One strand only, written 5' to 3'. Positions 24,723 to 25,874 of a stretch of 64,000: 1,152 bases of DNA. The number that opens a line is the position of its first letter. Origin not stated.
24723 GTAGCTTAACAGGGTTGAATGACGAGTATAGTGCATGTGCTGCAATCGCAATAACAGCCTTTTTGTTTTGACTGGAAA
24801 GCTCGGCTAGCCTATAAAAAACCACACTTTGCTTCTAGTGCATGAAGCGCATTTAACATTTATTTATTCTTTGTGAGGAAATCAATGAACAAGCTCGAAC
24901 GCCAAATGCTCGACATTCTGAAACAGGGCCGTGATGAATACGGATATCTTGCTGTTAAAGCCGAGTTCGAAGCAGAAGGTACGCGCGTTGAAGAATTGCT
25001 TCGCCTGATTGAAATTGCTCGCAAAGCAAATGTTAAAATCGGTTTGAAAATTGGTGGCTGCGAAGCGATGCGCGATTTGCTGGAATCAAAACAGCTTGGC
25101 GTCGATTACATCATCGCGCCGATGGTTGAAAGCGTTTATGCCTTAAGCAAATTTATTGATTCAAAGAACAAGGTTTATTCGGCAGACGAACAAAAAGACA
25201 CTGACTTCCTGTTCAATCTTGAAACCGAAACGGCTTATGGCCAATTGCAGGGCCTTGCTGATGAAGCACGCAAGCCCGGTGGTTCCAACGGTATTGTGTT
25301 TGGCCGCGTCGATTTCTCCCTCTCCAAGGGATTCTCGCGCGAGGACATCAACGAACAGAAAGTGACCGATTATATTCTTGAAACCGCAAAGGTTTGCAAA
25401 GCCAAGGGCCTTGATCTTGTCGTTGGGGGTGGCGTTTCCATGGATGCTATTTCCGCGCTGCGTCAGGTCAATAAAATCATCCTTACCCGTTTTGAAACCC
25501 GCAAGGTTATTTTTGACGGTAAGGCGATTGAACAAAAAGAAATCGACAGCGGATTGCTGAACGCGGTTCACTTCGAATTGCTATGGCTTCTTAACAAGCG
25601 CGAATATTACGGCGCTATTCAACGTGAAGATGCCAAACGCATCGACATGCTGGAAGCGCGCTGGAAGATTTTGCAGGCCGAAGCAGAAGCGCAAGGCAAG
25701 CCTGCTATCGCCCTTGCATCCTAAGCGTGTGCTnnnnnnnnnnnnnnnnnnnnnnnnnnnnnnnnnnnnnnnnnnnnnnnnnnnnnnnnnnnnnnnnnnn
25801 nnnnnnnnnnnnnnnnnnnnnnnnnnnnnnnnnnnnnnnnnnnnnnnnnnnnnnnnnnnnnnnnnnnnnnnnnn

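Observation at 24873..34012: CDP-3,6-dideoxyhexose arm (rfbF-rfbG-rfbH) joined to an acetolactate-synthase-like ThDP enzyme, a DHQ-synthase-family enzyme and an aldolase-like protein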

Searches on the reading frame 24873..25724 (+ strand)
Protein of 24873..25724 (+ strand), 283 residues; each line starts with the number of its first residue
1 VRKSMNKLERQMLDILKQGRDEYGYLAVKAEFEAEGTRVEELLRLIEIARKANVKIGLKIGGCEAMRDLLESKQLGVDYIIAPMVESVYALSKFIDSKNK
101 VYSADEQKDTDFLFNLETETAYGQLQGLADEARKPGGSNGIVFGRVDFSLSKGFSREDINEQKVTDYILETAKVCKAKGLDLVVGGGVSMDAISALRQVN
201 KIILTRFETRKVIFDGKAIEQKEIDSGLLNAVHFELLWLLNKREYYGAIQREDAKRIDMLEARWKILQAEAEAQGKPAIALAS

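Call 3: search_protein_families(library=pfam, proteins=[window:24873-25724:+])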
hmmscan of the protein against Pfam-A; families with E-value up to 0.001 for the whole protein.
window:24873-25724:+ (283 aa): 1 family
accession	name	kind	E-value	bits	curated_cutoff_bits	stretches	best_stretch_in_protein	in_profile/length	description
PF03328.21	HpcH_HpaI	-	0.00032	20.5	25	1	38-185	44-193/221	HpcH/HpaI aldolase/citrate lyase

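Call 4: search_protein_families(library=ncbifam, proteins=[window:24873-25724:+])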
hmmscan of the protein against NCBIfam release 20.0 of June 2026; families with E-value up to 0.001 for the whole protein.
window:24873-25724:+ (283 aa): 0 families

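Call 20: search_solved_structures(query=window:24873-25724:+, max_evalue=1)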
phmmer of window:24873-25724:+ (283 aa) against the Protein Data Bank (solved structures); distinct sequences matched with E-value up to 1: 3.
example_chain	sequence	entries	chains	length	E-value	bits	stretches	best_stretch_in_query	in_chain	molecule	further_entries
4kq1_A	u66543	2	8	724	0.32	13.8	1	14-83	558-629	Gsy2p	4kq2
3nb0_A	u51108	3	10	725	0.32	13.8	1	14-83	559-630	Glycogen [starch] synthase isoform 2 | PROTEIN (Glycogen [starch] synthase isoform 2)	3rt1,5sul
3nnf_A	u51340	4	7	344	0.52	13.1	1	6-100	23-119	CurA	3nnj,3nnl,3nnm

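Call 49: find_homologous_proteins(query=window:24873-25724:+, max_evalue=0.00001)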
Query window:24873-25724:+ (283 aa): 7145 proteins with E <= 0.00001 among 8000 candidates; the best 120 are listed.
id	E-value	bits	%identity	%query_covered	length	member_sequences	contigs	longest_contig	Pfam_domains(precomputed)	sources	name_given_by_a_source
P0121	2.2e-174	596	100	99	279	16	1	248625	-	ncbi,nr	ncbi:MAG: aldolase [Alphaproteobacteria bacterium]|nr:aldolase [Alphaproteobacteria bacterium]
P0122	4.5e-160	549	91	99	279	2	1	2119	PF03328.21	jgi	jgi:hypothetical protein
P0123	5.8e-159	546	92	99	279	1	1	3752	-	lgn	-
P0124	1.9e-156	537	89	99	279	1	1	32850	PF03328.21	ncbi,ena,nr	ncbi:MAG: aldolase [Alphaproteobacteria bacterium]|nr:aldolase [Alphaproteobacteria bacterium]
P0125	3.3e-135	468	79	95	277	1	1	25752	PF03328.21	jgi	jgi:hypothetical protein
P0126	7.9e-134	463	77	97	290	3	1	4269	PF03328.21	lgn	-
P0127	1.5e-133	462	77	96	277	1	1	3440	PF03328.21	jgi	jgi:hypothetical protein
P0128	4.3e-132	458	75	99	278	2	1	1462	-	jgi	jgi:hypothetical protein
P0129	2.4e-131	455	74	96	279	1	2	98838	PF03328.21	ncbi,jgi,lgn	-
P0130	8.3e-131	453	74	98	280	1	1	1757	PF03328.21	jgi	jgi:acetylornithine deacetylase/succinyl-diaminopimelate desuccinylase-like protein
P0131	1.1e-130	453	77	96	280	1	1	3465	PF03328.21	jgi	jgi:hypothetical protein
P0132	3.0e-130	451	75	95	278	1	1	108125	PF03328.21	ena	-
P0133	6.8e-129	447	74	98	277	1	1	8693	PF03328.21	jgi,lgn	jgi:hypothetical protein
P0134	9.7e-129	447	74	97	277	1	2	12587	PF03328.21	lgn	-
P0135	2.8e-128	445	76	95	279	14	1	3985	PF03328.21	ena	-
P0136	2.9e-128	445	75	93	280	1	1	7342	PF03328.21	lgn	-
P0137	2.3e-127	442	75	96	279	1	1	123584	PF03328.21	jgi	jgi:hypothetical protein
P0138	2.7e-127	442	75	96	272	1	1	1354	PF03328.21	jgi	jgi:hypothetical protein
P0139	1.2e-126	440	73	96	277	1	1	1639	PF03328.21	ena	-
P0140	1.3e-126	440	73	98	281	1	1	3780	PF03328.21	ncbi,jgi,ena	jgi:hypothetical protein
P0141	1.6e-126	439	72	97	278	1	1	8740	PF03328.21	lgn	-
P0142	2.1e-126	439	74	94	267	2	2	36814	PF03328.21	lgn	-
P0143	2.8e-126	438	71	98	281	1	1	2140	PF03328.21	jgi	jgi:hypothetical protein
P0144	3.0e-126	438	73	95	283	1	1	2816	PF03328.21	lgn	-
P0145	4.9e-126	438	74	95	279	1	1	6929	PF03328.21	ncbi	-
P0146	7.9e-126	437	74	94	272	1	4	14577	PF03328.21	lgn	-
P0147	9.5e-126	437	74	93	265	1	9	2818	PF03328.21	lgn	-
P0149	2.8e-125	435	71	98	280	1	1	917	PF03328.21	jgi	jgi:hypothetical protein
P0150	3.1e-125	435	71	97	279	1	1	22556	PF03328.21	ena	-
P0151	4.8e-125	434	73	93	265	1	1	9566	PF03328.21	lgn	-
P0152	7.8e-125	434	71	97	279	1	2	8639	PF03328.21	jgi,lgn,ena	-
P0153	8.0e-125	434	70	97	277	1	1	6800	PF03328.21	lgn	-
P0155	2.4e-124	432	73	94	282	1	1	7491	PF03328.21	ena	-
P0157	7.4e-124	431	71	93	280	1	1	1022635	PF03328.21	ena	-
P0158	5.0e-123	428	72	93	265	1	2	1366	PF03328.21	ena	-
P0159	5.0e-123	428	71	97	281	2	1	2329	PF03328.21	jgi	jgi:hypothetical protein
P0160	5.5e-123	428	72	93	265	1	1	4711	PF03328.21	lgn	-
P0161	1.1e-122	427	71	93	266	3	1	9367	PF03328.21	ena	-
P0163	5.6e-122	424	72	96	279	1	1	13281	PF03328.21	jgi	jgi:methylmalonyl-CoA mutase cobalamin-binding subunit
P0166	5.0e-121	421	71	93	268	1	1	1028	PF03328.21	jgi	jgi:hypothetical protein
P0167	5.3e-121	421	69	96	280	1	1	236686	PF03328.21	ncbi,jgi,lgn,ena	jgi:hypothetical protein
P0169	6.3e-121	421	72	93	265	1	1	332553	PF03328.21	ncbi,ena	-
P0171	1.0e-120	420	72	94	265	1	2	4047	PF03328.21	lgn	-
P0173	1.2e-120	420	71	93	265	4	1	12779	PF03328.21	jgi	jgi:HpcH/HpaI aldolase/citrate lyase family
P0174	1.5e-120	420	72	93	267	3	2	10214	PF03328.21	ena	-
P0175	2.3e-120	419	72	93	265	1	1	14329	PF03328.21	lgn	-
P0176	3.0e-120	419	72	93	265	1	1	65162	PF03328.21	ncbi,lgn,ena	-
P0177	3.0e-120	419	72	93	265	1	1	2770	PF03328.21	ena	-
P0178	3.0e-120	419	72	93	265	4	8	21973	PF03328.21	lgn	-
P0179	6.3e-120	418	71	94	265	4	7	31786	PF03328.21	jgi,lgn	jgi:hypothetical protein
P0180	6.6e-120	418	72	94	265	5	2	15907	PF03328.21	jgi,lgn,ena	jgi:hypothetical protein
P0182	1.1e-119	417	70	93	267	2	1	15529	PF03328.21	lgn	-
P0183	1.7e-119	416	69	93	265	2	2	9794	PF03328.21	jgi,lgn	jgi:hypothetical protein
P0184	1.9e-119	416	70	93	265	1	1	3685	PF03328.21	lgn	-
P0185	4.3e-119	415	72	93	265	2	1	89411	PF03328.21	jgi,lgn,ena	-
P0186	6.9e-119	414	72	93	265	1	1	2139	PF03328.21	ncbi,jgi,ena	jgi:citrate lyase beta subunit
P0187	7.0e-119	414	70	93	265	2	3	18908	PF03328.21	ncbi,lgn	-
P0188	7.2e-119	414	70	93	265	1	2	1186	PF03328.21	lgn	-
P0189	7.6e-119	414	70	93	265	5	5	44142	PF03328.21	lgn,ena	-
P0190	9.0e-119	414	71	93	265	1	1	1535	PF03328.21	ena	-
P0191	1.2e-118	413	71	94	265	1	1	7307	PF03328.21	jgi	jgi:hypothetical protein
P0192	1.2e-118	413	70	94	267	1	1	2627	PF03328.21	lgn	-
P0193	1.3e-118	413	71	94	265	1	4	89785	PF03328.21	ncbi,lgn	ncbi:MAG: aldolase [Solirubrobacterales bacterium]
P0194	1.3e-118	413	71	94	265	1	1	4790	PF03328.21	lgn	-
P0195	1.6e-118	413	72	91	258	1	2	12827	PF03328.21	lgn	-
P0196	2.3e-118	413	70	93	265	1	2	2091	PF03328.21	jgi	jgi:hypothetical protein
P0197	3.3e-118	412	70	94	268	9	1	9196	PF03328.21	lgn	-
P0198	3.8e-118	412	70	93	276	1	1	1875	PF03328.21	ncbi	-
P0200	5.5e-118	411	71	93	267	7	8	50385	PF03328.21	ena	-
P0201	8.6e-118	411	69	94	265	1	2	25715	PF03328.21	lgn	-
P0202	1.5e-117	410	69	94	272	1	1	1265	PF03328.21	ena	-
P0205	2.0e-117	409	69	94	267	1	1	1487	PF03328.21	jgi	jgi:hypothetical protein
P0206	2.2e-117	409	72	94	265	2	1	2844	PF03328.21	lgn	-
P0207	4.4e-117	408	69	93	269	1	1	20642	PF03328.21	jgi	jgi:hypothetical protein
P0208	4.9e-117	408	68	93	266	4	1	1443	PF03328.21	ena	-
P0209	5.0e-117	408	70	93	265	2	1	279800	PF03328.21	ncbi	-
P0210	5.7e-117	408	69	94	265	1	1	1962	PF03328.21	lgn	-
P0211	6.9e-117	408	70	93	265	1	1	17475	PF03328.21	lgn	-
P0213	1.4e-116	407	69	93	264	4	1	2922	PF03328.21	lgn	-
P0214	1.5e-116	407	71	93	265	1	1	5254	PF03328.21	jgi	jgi:hypothetical protein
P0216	1.6e-116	407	70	94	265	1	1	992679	PF03328.21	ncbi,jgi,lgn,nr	ncbi:MAG TPA: aldolase/citrate lyase family protein [Acidobacteriaceae bacterium]|jgi:hypothetical p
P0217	1.6e-116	407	69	94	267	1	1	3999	PF03328.21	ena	-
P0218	1.9e-116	406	70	93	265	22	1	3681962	PF03328.21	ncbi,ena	-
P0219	2.1e-116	406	70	93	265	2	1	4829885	PF03328.21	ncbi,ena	-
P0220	2.3e-116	406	68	93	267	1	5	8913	PF03328.21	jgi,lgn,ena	jgi:hypothetical protein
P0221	2.6e-116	406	70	93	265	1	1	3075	PF03328.21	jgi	jgi:hypothetical protein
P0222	2.6e-116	406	68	93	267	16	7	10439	PF03328.21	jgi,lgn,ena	jgi:hypothetical protein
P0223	2.7e-116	406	70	94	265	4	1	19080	PF03328.21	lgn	-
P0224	2.8e-116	406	70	93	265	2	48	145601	PF03328.21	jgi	jgi:hypothetical protein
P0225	2.8e-116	406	68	94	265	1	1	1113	PF03328.21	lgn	-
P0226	2.9e-116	406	67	95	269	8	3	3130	PF03328.21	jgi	jgi:hypothetical protein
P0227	3.5e-116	405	66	95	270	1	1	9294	PF03328.21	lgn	-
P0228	4.1e-116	405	67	93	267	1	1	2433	PF03328.21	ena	-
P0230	4.7e-116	405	69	94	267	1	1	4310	PF03328.21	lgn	-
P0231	4.7e-116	405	69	93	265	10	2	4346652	PF03328.21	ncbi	-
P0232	5.5e-116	405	70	94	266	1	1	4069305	PF03328.21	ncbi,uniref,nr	ncbi:aldolase/citrate lyase family protein [Trinickia acidisoli]|uniref:aldolase/citrate lyase famil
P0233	6.4e-116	405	70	93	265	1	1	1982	PF03328.21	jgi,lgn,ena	-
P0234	6.7e-116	404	68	94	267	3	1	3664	PF03328.21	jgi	jgi:hypothetical protein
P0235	6.9e-116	404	69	93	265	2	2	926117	PF03328.21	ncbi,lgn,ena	-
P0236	7.0e-116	404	70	93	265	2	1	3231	PF03328.21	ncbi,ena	-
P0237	7.5e-116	404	70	93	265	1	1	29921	PF03328.21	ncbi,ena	-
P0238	7.9e-116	404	70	93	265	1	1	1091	PF03328.21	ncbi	-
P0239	8.8e-116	404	69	94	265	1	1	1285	PF03328.21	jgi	jgi:hypothetical protein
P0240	9.7e-116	404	70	94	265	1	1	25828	PF03328.21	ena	-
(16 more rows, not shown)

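Call 50: find_encoding_contigs(protein=P0232, flank=10000, max_places=1)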
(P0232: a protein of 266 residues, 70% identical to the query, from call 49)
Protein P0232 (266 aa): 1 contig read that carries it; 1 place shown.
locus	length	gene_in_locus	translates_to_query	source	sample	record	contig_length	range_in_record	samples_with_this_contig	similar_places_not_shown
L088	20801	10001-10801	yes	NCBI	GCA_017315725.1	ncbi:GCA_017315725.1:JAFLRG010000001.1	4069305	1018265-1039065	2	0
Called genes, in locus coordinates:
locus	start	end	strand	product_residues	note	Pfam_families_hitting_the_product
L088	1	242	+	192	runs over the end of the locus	PF02622:DUF179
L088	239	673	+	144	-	PF03652:RuvX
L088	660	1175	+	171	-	PF00156:Pribosyltran, PF14681:UPRTase (weak)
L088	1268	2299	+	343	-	PF02729:OTCace_N, PF00185:OTCace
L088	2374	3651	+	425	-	PF12890:DHOase, PF01979:Amidohydro_1, PF07969:Amidohydro_3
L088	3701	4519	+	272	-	PF01553:Acyltransferase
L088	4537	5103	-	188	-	PF01583:APS_kinase, PF13671:AAA_33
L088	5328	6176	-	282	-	PF00149:Metallophos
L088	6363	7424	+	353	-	PF01073:3Beta_HSD, PF01370:Epimerase, PF02719:Polysacc_synt_2, PF04321:RmlD_sub_bind, PF07993:NAD_binding_4 (faint), PF16363:GDP_Man_Dehyd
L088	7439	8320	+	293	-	PF00483:NTP_transferase, PF12804:NTP_transf_3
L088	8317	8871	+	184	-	PF00908:dTDP_sugar_isom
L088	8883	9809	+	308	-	PF04321:RmlD_sub_bind, PF01370:Epimerase, PF16363:GDP_Man_Dehyd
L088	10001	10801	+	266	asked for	PF03328:HpcH_HpaI (weak)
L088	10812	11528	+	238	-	PF00106:adh_short, PF13561:adh_short_C2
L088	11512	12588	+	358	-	PF01761:DHQ_synthase, PF24621:DHQS_C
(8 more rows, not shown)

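Call 51: find_encoding_contigs(protein=P0121, flank=3000, max_places=2)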
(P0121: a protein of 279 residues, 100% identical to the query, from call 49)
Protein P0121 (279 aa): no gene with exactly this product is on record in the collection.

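Call 60: search_solved_structures(query=A3, max_evalue=1, show_alignments=2)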
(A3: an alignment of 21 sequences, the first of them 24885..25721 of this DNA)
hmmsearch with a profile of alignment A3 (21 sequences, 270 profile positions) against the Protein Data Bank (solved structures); distinct sequences matched with E-value up to 1: 1.
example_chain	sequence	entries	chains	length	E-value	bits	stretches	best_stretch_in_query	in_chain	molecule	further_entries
8k1g_A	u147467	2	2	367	0.24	14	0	10-87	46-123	Glycerol dehydrogenase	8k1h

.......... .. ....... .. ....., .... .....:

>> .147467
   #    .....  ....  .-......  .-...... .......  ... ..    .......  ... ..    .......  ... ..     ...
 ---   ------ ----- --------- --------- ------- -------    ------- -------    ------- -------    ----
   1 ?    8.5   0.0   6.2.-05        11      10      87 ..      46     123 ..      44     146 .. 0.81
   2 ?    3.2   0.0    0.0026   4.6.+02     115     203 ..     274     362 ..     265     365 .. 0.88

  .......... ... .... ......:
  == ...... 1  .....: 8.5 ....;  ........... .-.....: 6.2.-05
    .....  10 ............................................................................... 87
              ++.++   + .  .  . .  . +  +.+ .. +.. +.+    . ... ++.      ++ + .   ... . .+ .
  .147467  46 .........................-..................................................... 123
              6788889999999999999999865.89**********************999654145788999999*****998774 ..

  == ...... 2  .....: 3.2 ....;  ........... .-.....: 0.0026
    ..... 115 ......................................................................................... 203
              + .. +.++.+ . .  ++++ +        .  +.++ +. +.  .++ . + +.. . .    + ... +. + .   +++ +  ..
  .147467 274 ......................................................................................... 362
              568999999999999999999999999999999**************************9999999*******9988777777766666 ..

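Call 62: find_related_loci(query=A3, collection=metagenome_contigs, flank=8000)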
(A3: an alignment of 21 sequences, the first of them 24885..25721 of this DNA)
Query A3 (279 aa) in metagenome_contigs; peptide patterns used: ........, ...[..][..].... (x = any residue, [..] = any of these).
600 stretches matched a pattern (row limit reached: there are more); 566 encode a relative of the query (tblastn E <= 1e-3); the best 80 are kept; 80 distinct loci.
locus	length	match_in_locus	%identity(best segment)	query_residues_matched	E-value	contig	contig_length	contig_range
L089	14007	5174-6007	75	1-279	2e-142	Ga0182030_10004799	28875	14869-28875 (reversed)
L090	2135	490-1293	70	1-268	2e-136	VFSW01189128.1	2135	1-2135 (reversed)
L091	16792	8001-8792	70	1-264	8e-125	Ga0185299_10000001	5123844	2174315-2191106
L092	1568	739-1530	70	1-264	1e-134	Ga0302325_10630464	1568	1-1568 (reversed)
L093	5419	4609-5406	70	1-266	1e-124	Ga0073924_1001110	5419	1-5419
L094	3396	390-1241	65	1-276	9e-128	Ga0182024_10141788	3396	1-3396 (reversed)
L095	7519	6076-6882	67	1-269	7e-124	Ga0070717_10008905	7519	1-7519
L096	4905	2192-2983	70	1-264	1e-124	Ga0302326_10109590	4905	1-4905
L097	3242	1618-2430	66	1-271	3e-127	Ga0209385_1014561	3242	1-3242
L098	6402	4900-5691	67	1-264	2e-123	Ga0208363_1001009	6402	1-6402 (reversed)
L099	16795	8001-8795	71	1-265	4e-123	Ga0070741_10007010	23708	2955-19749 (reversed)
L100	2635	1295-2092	68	1-266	1e-128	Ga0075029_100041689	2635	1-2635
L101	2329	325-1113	71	1-263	2e-129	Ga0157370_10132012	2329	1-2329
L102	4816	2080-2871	66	1-264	8e-123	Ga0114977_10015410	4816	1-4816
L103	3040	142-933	66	1-264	1e-126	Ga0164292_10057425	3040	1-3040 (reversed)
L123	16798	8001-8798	67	1-266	2e-118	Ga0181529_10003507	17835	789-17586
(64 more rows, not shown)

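Call 67: search_protein_families(library=pfam, proteins=[L123:8792-9487:+, L123:11318-12373:+, L123:12619-14277:+], max_evalue=0.01)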
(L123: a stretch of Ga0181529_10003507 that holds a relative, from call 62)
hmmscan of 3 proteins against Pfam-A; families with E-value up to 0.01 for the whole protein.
L123:8792-9487:+ (231 aa): 5 families
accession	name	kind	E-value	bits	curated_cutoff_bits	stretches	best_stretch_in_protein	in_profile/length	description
PF13419.12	HAD_2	-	8.9e-26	91.5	23.8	1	22-200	2-178/178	Haloacid dehalogenase-like hydrolase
PF00702.32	Hydrolase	-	1.1e-16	62.2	26.4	1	19-192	2-189/191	haloacid dehalogenase-like hydrolase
PF12710.13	HAD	-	5.1e-10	40.5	27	1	21-191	1-189/189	haloacid dehalogenase-like hydrolase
PF13344.12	Hydrolase_6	-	5.9e-06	26.7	27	1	96-158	10-75/101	Haloacid dehalogenase-like hydrolase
PF13242.12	Hydrolase_like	-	0.00015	22.1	22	1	161-206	8-54/75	HAD-hyrolase-like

L123:11318-12373:+ (351 aa): 6 families
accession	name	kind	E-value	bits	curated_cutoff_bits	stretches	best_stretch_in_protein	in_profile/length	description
PF01370.27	Epimerase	-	1.7e-36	126.3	20.9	1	29-274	1-240/240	NAD dependent epimerase/dehydratase family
PF16363.11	GDP_Man_Dehyd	-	2.1e-29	103.5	27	1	30-339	1-332/332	GDP-mannose 4,6 dehydratase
PF07993.18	NAD_binding_4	-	3.1e-09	36.8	20.1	1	31-207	1-204/258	Male sterility protein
PF01073.25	3Beta_HSD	-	6.5e-09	35.6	22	1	30-190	1-156/280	3-beta hydroxysteroid dehydrogenase/isomerase family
PF02719.21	Polysacc_synt_2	-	3e-05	23.8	20.2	1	29-149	1-128/293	Polysaccharide biosynthesis protein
PF04321.23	RmlD_sub_bind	-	0.0063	16.1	27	0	28-321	2-264/287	RmlD substrate binding domain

L123:12619-14277:+ (552 aa): 0 families

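Call 69: predict_structure(alignment_id=A3)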
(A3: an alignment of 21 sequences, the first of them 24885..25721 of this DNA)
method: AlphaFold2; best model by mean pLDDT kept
length: 279 residues; sequences in the alignment: 21
mean_pLDDT: 90.0   pTM: 0.87
mean pLDDT of the five models: 90.0, 89.2, 89.2, 88.9, 89.0
residues with pLDDT >= 90: 194; 70-90: 63; 50-70: 18; < 50: 4
segments of 3 or more residues with pLDDT < 50: 276-279
pLDDT, mean of each block of 10 residues (from residue 1): 94 96 83 76 96 85 89 92 95 95 95 96 98 97 94 90 98 98 89 97 95 95 92 91 85 85 71 47
secondary structure, 60 per line:
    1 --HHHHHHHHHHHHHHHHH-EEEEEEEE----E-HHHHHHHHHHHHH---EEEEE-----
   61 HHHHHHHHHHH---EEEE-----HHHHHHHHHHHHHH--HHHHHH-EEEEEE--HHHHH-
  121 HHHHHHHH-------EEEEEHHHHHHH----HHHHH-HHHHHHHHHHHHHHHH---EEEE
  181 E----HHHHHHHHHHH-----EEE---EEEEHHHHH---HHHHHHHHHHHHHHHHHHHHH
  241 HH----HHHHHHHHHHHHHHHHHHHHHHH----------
elements in order: H3-19 E21-28 H35-47 E51-55 H61-71 E75-78 H84-97 H100-105 E107-112 H115-119 H121-128 E136-140 H141-147 H152-156 H158-173 E177-181 H186-196 E202-204 E208-211 H212-216 H220-242 H247-269
